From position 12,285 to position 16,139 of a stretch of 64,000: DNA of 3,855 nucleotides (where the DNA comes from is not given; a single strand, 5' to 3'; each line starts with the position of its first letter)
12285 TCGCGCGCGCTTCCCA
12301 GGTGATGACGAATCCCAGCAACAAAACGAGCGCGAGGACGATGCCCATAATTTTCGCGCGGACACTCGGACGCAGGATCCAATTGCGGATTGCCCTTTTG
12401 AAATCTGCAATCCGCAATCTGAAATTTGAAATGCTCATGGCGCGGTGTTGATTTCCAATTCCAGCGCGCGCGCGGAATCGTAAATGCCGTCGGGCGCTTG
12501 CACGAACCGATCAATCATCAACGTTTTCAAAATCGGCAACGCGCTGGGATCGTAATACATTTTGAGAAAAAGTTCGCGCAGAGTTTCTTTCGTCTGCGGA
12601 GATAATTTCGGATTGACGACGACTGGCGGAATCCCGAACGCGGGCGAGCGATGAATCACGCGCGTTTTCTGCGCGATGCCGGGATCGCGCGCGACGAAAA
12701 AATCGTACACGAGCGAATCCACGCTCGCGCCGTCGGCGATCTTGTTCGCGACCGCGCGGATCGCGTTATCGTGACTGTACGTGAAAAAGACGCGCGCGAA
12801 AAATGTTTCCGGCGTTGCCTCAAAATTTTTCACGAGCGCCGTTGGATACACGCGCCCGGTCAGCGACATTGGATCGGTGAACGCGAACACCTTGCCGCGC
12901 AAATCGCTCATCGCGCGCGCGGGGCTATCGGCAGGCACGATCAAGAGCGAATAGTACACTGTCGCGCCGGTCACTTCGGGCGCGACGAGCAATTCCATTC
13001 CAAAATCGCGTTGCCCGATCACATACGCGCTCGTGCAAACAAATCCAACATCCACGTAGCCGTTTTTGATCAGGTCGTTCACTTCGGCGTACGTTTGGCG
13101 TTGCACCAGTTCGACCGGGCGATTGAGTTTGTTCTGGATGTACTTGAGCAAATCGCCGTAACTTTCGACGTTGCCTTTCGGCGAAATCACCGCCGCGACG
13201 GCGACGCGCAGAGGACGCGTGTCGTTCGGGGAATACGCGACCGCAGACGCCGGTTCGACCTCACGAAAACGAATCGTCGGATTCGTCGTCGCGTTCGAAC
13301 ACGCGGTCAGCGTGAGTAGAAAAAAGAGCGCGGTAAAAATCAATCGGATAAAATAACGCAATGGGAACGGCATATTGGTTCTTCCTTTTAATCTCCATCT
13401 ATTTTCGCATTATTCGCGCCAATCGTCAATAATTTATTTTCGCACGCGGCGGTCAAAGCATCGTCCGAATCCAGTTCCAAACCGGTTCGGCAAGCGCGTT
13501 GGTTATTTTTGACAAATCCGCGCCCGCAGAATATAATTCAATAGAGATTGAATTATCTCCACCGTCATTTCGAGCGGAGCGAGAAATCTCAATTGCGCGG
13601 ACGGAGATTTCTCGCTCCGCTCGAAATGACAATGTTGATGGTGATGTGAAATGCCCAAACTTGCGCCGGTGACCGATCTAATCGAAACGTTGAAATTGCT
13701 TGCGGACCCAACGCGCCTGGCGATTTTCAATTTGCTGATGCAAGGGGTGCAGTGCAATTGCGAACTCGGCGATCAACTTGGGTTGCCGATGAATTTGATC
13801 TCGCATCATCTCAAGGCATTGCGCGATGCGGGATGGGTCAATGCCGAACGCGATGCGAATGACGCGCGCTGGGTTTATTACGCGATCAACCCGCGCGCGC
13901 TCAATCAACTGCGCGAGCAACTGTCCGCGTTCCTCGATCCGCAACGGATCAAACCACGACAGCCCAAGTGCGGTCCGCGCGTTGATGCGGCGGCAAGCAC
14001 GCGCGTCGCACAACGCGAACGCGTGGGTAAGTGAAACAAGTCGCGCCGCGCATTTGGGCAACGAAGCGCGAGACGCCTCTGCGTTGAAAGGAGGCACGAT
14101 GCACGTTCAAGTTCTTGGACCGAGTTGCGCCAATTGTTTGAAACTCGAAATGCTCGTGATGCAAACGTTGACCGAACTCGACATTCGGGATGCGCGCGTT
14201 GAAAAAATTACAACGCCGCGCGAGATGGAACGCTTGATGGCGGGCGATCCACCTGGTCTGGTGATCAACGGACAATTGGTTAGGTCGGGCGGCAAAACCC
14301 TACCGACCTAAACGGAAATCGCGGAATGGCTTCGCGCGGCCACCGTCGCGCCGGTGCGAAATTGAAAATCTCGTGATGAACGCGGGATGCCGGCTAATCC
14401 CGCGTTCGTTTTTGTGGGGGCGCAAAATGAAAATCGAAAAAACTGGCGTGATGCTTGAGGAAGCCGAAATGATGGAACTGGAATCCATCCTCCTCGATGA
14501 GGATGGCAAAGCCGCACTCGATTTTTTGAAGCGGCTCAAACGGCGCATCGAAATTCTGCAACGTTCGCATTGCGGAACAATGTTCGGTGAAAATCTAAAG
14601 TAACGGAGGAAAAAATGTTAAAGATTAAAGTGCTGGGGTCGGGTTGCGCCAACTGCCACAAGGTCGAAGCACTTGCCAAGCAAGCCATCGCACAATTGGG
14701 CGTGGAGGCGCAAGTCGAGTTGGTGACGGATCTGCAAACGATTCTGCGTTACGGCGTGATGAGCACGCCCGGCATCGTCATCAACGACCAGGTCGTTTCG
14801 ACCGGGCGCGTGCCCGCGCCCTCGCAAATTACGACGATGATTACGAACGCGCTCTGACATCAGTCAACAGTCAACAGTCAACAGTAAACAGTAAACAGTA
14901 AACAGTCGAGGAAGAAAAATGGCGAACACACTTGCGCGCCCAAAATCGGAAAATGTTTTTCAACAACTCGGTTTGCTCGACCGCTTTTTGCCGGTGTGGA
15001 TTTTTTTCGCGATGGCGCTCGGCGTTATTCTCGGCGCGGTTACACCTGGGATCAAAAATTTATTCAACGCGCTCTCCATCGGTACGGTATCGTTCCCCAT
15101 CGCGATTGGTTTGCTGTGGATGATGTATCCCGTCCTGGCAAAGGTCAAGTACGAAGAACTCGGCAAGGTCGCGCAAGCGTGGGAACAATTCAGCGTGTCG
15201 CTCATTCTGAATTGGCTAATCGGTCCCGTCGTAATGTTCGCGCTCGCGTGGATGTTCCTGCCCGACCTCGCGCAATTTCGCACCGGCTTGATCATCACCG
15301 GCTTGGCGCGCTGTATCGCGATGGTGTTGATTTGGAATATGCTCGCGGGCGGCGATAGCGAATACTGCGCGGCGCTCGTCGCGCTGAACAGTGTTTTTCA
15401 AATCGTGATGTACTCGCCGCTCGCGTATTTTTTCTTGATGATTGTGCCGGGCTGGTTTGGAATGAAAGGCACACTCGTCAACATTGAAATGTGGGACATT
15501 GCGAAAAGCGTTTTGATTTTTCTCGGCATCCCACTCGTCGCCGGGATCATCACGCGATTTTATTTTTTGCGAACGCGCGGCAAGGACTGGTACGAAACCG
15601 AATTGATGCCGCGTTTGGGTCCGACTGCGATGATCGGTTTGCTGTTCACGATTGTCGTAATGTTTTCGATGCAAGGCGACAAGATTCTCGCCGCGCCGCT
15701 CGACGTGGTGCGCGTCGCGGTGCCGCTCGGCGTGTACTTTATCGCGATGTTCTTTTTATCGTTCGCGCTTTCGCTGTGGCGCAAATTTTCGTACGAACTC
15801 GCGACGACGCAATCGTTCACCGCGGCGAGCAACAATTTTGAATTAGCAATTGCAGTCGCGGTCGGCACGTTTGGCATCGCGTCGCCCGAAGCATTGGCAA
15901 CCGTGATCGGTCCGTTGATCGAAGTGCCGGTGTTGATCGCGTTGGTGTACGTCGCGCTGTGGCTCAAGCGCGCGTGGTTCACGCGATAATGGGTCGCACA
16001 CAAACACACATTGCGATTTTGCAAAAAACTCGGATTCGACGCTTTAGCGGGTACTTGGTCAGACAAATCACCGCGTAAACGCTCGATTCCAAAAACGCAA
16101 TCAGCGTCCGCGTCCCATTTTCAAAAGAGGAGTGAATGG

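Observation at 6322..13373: Two tandem paralogous triads of PhnD-like binding lipoprotein + HAMP-GAF kinase + NarL regulator, wedged between a Mo oxidoreductase locus and the ars operon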

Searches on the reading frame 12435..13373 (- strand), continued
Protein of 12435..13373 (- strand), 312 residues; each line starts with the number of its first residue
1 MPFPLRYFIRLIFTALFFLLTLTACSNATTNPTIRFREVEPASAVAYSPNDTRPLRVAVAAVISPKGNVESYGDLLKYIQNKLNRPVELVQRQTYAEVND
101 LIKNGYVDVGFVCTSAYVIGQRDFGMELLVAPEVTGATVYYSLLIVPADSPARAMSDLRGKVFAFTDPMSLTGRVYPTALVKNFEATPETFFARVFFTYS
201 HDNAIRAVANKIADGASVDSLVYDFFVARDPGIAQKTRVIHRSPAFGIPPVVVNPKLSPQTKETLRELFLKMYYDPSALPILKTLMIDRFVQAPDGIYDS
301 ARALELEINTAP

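Call 31: search_protein_families(library=ncbifam, proteins=[L002:15937-19161:+, L002:14676-15923:+, L002:13895-14656:+, L002:19697-20326:+], max_evalue=0.00001)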
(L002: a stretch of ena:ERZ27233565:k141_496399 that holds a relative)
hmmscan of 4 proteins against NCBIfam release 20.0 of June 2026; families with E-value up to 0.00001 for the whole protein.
L002:15937-19161:+ (1074 aa): 16 families
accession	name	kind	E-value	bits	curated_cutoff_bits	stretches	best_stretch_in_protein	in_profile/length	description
NF011567.1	PRK14991.1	equivalog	2.4e-139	465.9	1750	2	215-1047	204-994/1022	tetrathionate reductase subunit TtrA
NF012032.0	PRK15488.1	equivalog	2e-49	168.3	694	3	8-158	2-127/759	thiosulfate reductase PhsA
TIGR02166.1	dmsA_ynfE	subfamily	1.9e-36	125.5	777.7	2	9-158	1-133/794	DMSO/selenate family reductase complex A subunit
NF041714.1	arsenate_red_ArrA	equivalog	4.7e-31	107.7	1600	2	500-1030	326-818/848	arsenate respiratory reductase molybdopterin-containing subunit ArrA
TIGR01591.1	Fdh-alpha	equivalog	1.1e-22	80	666.25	1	501-712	247-442/672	formate dehydrogenase subunit alpha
NF041885.1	selenate_YnfE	exception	6.9e-22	77.1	1675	1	9-160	3-139/805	selenate/tellurate reductase subunit YnfE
TIGR01553.1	formate-DH-alph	equivalog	6.2e-20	70.6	814.2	0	9-158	2-133/1009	formate dehydrogenase-N subunit alpha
NF011566.1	PRK14990.1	exception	9.7e-20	70.2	1600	0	279-385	210-316/814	dimethylsulfoxide reductase subunit A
TIGR03479.1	DMSO_red_II_alp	subfamily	6.6e-15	54.2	984.75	1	112-158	103-149/913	molybdopterin-dependent oxidoreductase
NF041783.2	mnquin_red_QrcB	equivalog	9.4e-15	53.8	440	0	506-588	301-381/695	menaquinone reductase molybdopterin-binding-like subunit QrcB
NF041884.1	selenate_YnfF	exception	1.4e-14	52.9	1650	0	279-384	185-295/798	selenate/tellurate reductase subunit YnfF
NF041513.1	formate_DH_Act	exception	2.1e-11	42.4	1400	0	254-588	171-485/1067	formate dehydrogenase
TIGR00509.1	bisC_fam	subfamily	3.9e-11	41.9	1017.55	0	302-385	167-256/772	molybdopterin guanine dinucleotide-containing S/N-oxide reductase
NF047855.1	AssmNtatRedNasC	equivalog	1.4e-09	36.8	1100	0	280-388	158-263/708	assimilatory nitrate reductase catalytic subunit NasC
NF041323.1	Nitr_red_NasA_Halo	equivalog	3.3e-08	32.6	1000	0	258-388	115-236/673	assimilatory nitrate reductase NasA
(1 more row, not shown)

L002:14676-15923:+ (415 aa): 5 families
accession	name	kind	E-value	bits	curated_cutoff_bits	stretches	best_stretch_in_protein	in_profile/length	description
NF045798.1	DsrP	equivalog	8.9e-26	91.1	350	2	9-144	15-147/346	sulfate reduction electron transfer complex DsrMKJOP subunit DsrP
NF041784.1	mnquin_red_QrcD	equivalog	1.5e-16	60.7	570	2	7-137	19-150/408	menaquinone reductase integral membrane subunit QrcD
TIGR03148.1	cyt_nit_nrfD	equivalog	1.4e-12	47.5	347.6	1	42-321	10-278/316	cytochrome c nitrite reductase subunit NrfD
NF008133.1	PRK10881.1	equivalog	3e-12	46.7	450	1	26-402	33-373/377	Ni/Fe-hydrogenase cytochrome b subunit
NF045714.1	sulf_resp_HmcC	equivalog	1.4e-06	27.9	550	0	24-402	20-367/376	sulfate respiration complex protein HmcC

L002:13895-14656:+ (253 aa): 30 families (the best 25 are shown)
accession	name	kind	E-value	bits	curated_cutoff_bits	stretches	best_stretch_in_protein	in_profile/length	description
NF011569.0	PRK14993.1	equivalog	2.1e-52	178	416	2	37-148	36-149/244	tetrathionate reductase subunit TtrB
NF045797.1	DsrO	equivalog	8.8e-52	175.9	200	2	19-149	18-153/235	sulfate reduction electron transfer complex DsrMKJOP subunit DsrO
NF041715.1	arsenate_red_ArrB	equivalog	3.4e-45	154.4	450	2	45-149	3-107/233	arsenate respiratory reductase iron-sulfur subunit ArrB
TIGR03149.1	cyt_nit_nrfC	equivalog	2.1e-43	148.2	377.6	2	38-149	32-145/225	cytochrome c nitrite reductase Fe-S protein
NF041782.1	mnquin_red_QrcC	equivalog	1.4e-37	129.6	400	2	45-201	1-158/239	menaquinone reductase iron-sulfur cluster-binding subunit QrcC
TIGR02951.1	DMSO_dmsB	equivalog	3.6e-31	108.4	214.1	1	49-150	6-116/161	DMSO/selenate family reductase complex B subunit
TIGR03478.1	DMSO_red_II_bet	subfamily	2.7e-29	102.1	480.7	2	82-149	114-182/321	DMSO reductase family type II enzyme, iron-sulfur subunit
NF038355.1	FDH3_beta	equivalog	6.8e-26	91.4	240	1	48-228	6-172/180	formate dehydrogenase FDH3 subunit beta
NF008134.0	PRK10882.1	equivalog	4.4e-25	88.4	263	1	94-149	108-164/329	hydrogenase 2 operon protein HybA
NF042979.1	EthbenzDh_ebdB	equivalog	3.4e-24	85.4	740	2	83-150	137-205/354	ethylbenzene dehydrogenase subunit beta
TIGR01660.1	narH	equivalog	1.8e-21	76.1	524.05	1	84-145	168-230/492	nitrate reductase subunit beta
TIGR01582.1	FDH-beta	equivalog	7.3e-19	67.9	334.7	1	98-147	92-142/283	formate dehydrogenase subunit beta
NF045715.1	sulf_resp_HmcB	equivalog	7.9e-19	67.9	420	1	48-151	40-159/307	sulfate respiration complex iron-sulfur protein HmcB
NF007382.0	PRK09898.1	equivalog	4.1e-16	59.1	213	1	93-150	117-175/208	ferredoxin-like protein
NF007658.0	PRK10330.1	equivalog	7.7e-13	48.3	260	1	47-145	5-103/181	electron transport protein HydN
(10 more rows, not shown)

L002:19697-20326:+ (209 aa): 0 families

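Call 32: search_solved_structures(query=L002:15937-19161:+, max_evalue=0.00001)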
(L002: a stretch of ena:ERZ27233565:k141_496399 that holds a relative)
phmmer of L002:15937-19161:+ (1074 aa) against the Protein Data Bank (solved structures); distinct sequences matched with E-value up to 0.00001: 18.
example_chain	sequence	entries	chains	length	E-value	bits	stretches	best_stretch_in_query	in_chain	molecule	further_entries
6cz7_A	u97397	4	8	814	5e-24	87.3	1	246-385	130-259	ArrA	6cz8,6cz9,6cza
2vpw_A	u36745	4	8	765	2.4e-16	61.9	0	508-735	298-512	THIOSULFATE REDUCTASE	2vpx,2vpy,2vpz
9vap_A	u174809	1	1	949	5.1e-14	54.2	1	252-384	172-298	Formate dehydrogenase molybdopterin-binding subunit FdhA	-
9rjz_A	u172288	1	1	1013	1e-10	43.3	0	283-397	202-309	Formate dehydrogenase, alpha subunit, selenocysteine-containing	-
8cm7_A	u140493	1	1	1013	1.7e-10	42.6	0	283-397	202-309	Formate dehydrogenase, alpha subunit, selenocysteine-containing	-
8rcg_A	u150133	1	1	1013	1.7e-10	42.5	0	283-397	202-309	Formate dehydrogenase, alpha subunit, selenocysteine-containing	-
9rjy_A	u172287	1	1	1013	1.7e-10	42.5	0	281-397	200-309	Formate dehydrogenase, alpha subunit, selenocysteine-containing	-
9qm0_A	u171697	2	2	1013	1.7e-10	42.5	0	282-397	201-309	Formate dehydrogenase, alpha subunit, selenocysteine-containing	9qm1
9rk0_A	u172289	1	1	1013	1.8e-10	42.5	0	282-397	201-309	Formate dehydrogenase, alpha subunit, selenocysteine-containing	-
8cm4_A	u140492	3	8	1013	1.8e-10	42.4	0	283-397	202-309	Formate dehydrogenase, alpha subunit, selenocysteine-containing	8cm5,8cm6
6sdr_A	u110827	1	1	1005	1.8e-10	42.4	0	283-397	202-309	Formate dehydrogenase, alpha subunit, selenocysteine-containing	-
6sdv_A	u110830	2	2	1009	1.8e-10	42.4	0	283-397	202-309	Formate dehydrogenase, alpha subunit, selenocysteine-containing,Formate dehydrogenase, alp | Formate dehydrogenase, alpha subunit, selenocysteine-containing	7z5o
30gj_A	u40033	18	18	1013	1.9e-10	42.4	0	283-397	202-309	Formate dehydrogenase, alpha subunit, selenocysteine-containing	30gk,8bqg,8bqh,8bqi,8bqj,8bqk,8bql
9rk1_A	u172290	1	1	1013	2.2e-10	42.2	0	283-397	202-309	Formate dehydrogenase, alpha subunit, selenocysteine-containing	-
7bkb_D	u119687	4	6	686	7.7e-10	40.4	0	286-385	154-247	Formate dehydrogenase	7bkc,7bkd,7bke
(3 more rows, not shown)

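Call 41: find_related_loci(query=A1, collection=genome_contigs, flank=10000)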
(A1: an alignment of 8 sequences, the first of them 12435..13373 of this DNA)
Query A1 (312 aa) in genome_contigs; peptide patterns used: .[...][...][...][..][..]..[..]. (x = any residue, [..] = any of these).
539 stretches matched a pattern; 529 encode a relative of the query (tblastn E <= 1e-3); the best 80 are kept; 80 distinct loci.
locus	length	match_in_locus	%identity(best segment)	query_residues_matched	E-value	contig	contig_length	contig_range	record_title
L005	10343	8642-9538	76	14-312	6e-155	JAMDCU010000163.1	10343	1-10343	MAG: Chloroflexota bacterium isolate FK_Sedi_B_Bin.16 NODE_26939_length_10343_cov_3.99432, whole genome shotgun sequence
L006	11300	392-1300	75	5-309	6e-154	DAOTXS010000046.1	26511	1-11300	MAG TPA_asm: Anaerolineae bacterium isolate H21_272 k133_155708, whole genome shotgun sequence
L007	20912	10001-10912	73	8-311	6e-151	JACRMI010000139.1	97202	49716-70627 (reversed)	MAG: Chloroflexi bacterium isolate NC_groundwater_1903_Pr3_S2p5_53_18 SR2-18-S2p5_coassembly_scaffold_275968, whole geno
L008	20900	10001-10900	74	12-311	2e-148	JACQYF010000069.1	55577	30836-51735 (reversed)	MAG: Chloroflexi bacterium isolate NC_groundwater_1534_Pr4_S-0.65um_60_13 SR1-18-Sp65_coassembly_scaffold_1578, whole ge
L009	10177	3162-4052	75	15-311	2e-147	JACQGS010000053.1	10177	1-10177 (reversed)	MAG: Chloroflexi bacterium isolate NC_groundwater_1079_Ag_S2p5_56_76 S_2p5_S6_coassembly_k141_940304, whole genome shotg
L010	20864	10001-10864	75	24-311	5e-147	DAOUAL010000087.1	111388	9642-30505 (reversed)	MAG TPA_asm: Anaerolineae bacterium isolate H63_652 k137_137620, whole genome shotgun sequence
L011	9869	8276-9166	69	17-312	2e-133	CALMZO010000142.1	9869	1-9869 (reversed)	MAG TPA_asm: uncultured Chloroflexi bacterium isolate SRR6670122_bin.22_CONCOCT_v1.1_MAG genome assembly, contig: ERZ534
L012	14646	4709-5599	68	17-312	3e-128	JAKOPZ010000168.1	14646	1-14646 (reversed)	MAG: Chloroflexota bacterium isolate all_maxbin.084 k201_611422, whole genome shotgun sequence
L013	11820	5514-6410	62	10-312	3e-117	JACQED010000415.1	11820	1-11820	MAG: Chloroflexi bacterium isolate NC_groundwater_1012_Pr1_S-0.65um_63_12 Montesol18_Sp65_coassembly_scaffold_1002701, w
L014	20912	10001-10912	61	5-312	2e-115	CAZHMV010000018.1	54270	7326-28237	MAG TPA_asm: uncultured Anaerolineales bacterium isolate binchicken_co172_219 genome assembly, contig: NODE_328_length_5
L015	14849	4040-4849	64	37-310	2e-113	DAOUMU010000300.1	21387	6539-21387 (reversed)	MAG TPA_asm: Anaerolineae bacterium isolate W92_265 k127_739650, whole genome shotgun sequence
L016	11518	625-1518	59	5-309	3e-113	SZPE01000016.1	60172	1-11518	Anaerolineae bacterium CFX8 ZYPT4scaffold_264, whole genome shotgun sequence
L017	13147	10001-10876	59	15-308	4e-113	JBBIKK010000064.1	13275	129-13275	MAG: Chloroflexota bacterium isolate BR2F70218_bin_184 NODE_4101_length_13275_cov_2.70163, whole genome shotgun sequence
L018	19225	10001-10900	59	5-310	2e-112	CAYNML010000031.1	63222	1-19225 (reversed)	MAG TPA_asm: uncultured Anaerolineae bacterium isolate binchicken_co107_373 genome assembly, contig: NODE_1142_length_63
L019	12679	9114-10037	59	3-312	9e-112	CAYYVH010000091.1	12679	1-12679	MAG TPA_asm: uncultured Anaerolineales bacterium isolate binchicken_co275_18 genome assembly, contig: NODE_7385_length_1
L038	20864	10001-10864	59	15-304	2e-108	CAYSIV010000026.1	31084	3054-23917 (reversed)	MAG TPA_asm: uncultured Anaerolineales bacterium isolate SRP119689_co1_311 genome assembly, contig: NODE_1791_length_310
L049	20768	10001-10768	63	54-309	8e-107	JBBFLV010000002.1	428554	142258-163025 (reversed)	MAG: Anaerolineales bacterium isolate Uz-U4-34 NODE_14_length_428554_cov_19.401305, whole genome shotgun sequence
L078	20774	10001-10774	64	54-311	2e-104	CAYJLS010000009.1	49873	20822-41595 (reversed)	MAG TPA_asm: uncultured Anaerolineaceae bacterium isolate ERP124720_co1_70 genome assembly, contig: NODE_987_length_4987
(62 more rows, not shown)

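Call 45: search_protein_families(library=pfam, proteins=[L016:1530-2978:+, L038:10891-12345:+, L049:10783-12237:+, L078:10786-12216:+], max_evalue=0.01)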
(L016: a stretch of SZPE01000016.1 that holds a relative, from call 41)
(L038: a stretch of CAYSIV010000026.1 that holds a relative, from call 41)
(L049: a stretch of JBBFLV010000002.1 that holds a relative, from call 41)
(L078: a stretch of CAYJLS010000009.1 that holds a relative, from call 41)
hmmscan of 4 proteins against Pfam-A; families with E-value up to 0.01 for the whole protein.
L016:1530-2978:+ (482 aa): 5 families
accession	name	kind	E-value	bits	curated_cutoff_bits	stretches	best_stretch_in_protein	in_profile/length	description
PF02518.31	HATPase_c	-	1.1e-14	55.3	26.4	1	382-475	2-110/111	Histidine kinase-, DNA gyrase B-, and HSP90-like ATPase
PF07730.19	HisKA_3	-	1.3e-14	54.9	24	1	277-342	1-68/68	Histidine kinase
PF00672.30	HAMP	-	8e-14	52.1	25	1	200-249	2-51/53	HAMP domain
PF17203.10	sCache_3_2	-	5.9e-11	43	28.4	1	58-178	11-138/140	Single cache domain 3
PF13581.12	HATPase_c_2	-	9.1e-06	26.1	27.4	1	374-443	20-103/127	Histidine kinase-like ATPase domain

L038:10891-12345:+ (484 aa): 6 families
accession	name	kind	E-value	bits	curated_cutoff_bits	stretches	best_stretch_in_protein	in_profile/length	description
PF00672.30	HAMP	-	1.5e-16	60.9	25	1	199-249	2-52/53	HAMP domain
PF17203.10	sCache_3_2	-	7.4e-15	55.7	28.4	1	50-176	4-137/140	Single cache domain 3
PF07730.19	HisKA_3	-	1.5e-13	51.5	24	1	276-341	1-68/68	Histidine kinase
PF02518.31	HATPase_c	-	4.6e-13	50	26.4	1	381-474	2-110/111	Histidine kinase-, DNA gyrase B-, and HSP90-like ATPase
PF09984.15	sCache_4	-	0.0004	20.6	22.1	1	51-113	6-69/145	Single cache domain 4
PF13581.12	HATPase_c_2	-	0.0005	20.5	27.4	1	374-435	21-87/127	Histidine kinase-like ATPase domain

L049:10783-12237:+ (484 aa): 5 families
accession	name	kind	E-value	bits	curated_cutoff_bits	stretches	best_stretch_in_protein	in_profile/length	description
PF02518.31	HATPase_c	-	5.7e-16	59.4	26.4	1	376-468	2-110/111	Histidine kinase-, DNA gyrase B-, and HSP90-like ATPase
PF00672.30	HAMP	-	3.3e-14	53.4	25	1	195-246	1-52/53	HAMP domain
PF07730.19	HisKA_3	-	2.7e-12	47.5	24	1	273-338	1-68/68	Histidine kinase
PF17203.10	sCache_3_2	-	2e-09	38.1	28.4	1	52-173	9-137/140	Single cache domain 3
PF13581.12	HATPase_c_2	-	8.7e-05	23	27.4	1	370-428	22-85/127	Histidine kinase-like ATPase domain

L078:10786-12216:+ (476 aa): 6 families
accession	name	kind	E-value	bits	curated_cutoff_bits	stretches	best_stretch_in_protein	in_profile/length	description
PF02518.31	HATPase_c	-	9.1e-15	55.5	26.4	1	377-469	2-110/111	Histidine kinase-, DNA gyrase B-, and HSP90-like ATPase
PF00672.30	HAMP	-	2.2e-14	53.9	25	1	196-246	1-51/53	HAMP domain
PF17203.10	sCache_3_2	-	1.3e-12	48.4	28.4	1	48-175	4-138/140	Single cache domain 3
PF07730.19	HisKA_3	-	1.5e-12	48.3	24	1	274-339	1-68/68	Histidine kinase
PF13581.12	HATPase_c_2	-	7.6e-05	23.2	27.4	1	346-431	9-87/127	Histidine kinase-like ATPase domain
PF03259.23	Robl_LC7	-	0.0037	17.4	23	0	83-112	3-33/91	Roadblock/LC7 domain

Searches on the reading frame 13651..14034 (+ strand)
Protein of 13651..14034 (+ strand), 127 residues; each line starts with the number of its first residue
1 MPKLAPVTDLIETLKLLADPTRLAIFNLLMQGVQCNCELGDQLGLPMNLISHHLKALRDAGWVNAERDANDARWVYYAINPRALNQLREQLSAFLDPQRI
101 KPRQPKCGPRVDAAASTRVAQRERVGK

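Call 9: search_protein_families(library=pfam, proteins=[window:13651-14034:+], max_evalue=0.001)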
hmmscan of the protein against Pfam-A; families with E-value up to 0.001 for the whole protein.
window:13651-14034:+ (127 aa): 2 families
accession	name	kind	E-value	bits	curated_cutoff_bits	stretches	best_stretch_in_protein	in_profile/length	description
PF01022.26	HTH_5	-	3.9e-13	49.5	22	1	19-64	1-46/47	Bacterial regulatory protein, arsR family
PF12840.13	HTH_20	-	2e-07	31.3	27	1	17-61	1-46/51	Helix-turn-helix domain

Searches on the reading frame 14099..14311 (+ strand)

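Call 23: search_protein_families(library=ncbifam, proteins=[window:14099-14311:+], max_evalue=0.00001)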
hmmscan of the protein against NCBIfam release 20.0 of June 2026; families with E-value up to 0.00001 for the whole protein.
window:14099-14311:+ (70 aa): 1 family
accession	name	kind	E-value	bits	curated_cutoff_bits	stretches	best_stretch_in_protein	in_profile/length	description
TIGR00412.2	redox_disulf_2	subfamily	2.7e-10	40.5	62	1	3-65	2-63/75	MTH895/ArsE family thioredoxin-like protein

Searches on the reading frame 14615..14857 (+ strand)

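Call 23: search_protein_families(library=ncbifam, proteins=[window:14615-14857:+], max_evalue=0.00001)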
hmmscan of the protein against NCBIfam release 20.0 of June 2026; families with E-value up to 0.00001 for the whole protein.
window:14615-14857:+ (80 aa): 2 families
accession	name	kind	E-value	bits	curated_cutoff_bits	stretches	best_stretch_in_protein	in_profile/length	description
TIGR00412.2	redox_disulf_2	subfamily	9e-28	96.5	62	1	3-76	1-74/75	MTH895/ArsE family thioredoxin-like protein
TIGR00411.1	redox_disulf_1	equivalog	1.4e-07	31.5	92.75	1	4-76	3-78/82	MJ0307 family thioredoxin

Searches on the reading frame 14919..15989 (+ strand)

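Call 9: search_protein_families(library=pfam, proteins=[window:14919-15989:+], max_evalue=0.001)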
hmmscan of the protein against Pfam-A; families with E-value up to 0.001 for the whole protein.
window:14919-15989:+ (356 aa): 1 family
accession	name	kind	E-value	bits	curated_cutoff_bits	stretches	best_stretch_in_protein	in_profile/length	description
PF01758.21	SBF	-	5e-53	180.1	24.3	1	62-257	1-189/191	Sodium Bile acid symporter family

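Call 23: search_protein_families(library=ncbifam, proteins=[window:14919-15989:+], max_evalue=0.00001)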
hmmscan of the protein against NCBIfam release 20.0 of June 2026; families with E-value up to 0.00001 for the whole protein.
window:14919-15989:+ (356 aa): 1 family
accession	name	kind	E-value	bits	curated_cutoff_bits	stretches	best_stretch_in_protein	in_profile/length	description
TIGR00832.1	acr3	equivalog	3.8e-128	427.4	282.8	1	17-346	1-327/327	ACR3 family arsenite efflux transporter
